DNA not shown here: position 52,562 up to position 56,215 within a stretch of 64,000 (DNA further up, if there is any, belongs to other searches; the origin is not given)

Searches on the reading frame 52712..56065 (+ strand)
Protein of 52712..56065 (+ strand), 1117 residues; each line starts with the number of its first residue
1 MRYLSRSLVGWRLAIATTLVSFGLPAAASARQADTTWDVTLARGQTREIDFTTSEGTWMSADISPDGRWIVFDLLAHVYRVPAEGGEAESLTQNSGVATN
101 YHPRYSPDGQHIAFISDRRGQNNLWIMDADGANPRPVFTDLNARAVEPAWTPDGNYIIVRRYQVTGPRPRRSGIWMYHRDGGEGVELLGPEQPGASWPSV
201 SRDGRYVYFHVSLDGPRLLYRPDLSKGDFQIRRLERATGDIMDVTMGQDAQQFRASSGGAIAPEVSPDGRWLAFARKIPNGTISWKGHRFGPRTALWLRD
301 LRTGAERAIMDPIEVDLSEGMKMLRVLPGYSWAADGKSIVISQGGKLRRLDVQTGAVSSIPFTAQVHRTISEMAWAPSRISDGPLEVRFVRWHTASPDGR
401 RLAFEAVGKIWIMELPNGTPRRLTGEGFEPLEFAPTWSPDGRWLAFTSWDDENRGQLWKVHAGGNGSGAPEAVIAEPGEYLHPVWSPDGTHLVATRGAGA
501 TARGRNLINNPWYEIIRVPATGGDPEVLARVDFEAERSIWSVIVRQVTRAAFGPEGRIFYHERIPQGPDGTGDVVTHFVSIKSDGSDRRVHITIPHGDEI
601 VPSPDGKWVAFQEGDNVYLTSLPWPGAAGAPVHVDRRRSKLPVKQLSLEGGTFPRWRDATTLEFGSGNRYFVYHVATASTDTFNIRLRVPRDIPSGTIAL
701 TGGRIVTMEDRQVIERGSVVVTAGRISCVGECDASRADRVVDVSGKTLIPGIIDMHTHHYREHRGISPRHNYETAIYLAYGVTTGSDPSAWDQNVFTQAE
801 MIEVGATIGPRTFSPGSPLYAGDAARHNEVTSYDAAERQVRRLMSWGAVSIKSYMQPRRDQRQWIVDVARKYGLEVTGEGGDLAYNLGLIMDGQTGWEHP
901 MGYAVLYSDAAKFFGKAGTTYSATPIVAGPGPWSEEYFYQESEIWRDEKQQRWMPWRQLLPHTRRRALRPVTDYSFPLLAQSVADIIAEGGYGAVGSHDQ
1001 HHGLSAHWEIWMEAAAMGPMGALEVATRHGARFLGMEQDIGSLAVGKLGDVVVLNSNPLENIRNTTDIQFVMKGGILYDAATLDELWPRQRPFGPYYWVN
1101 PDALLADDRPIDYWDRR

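Call 53: search_protein_families(library=pfam, proteins=[window:52712-56065:+], max_evalue=0.00001)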
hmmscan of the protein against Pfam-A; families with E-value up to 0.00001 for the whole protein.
window:52712-56065:+ (1117 aa): 5 families
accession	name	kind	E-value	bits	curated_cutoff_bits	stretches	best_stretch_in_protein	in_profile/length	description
PF07676.18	PD40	-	8.6e-36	121.6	20.9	2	91-126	4-38/38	WD40-like Beta Propeller Repeat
PF01979.26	Amidohydro_1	-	1.9e-11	44.2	25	1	1013-1075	277-342/345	Amidohydrolase family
PF07969.17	Amidohydro_3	-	8.4e-11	42.4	29.7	0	1022-1060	412-450/472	Amidohydrolase family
PF00930.27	DPPIV_N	-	1.3e-09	37.7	22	0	389-452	44-123/354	Dipeptidyl peptidase IV (DPP IV) N-terminal region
PF25174.1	Beta-prop_THOC3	-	2.2e-06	27.3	305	0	436-499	95-151/272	THOC3 beta-propeller domain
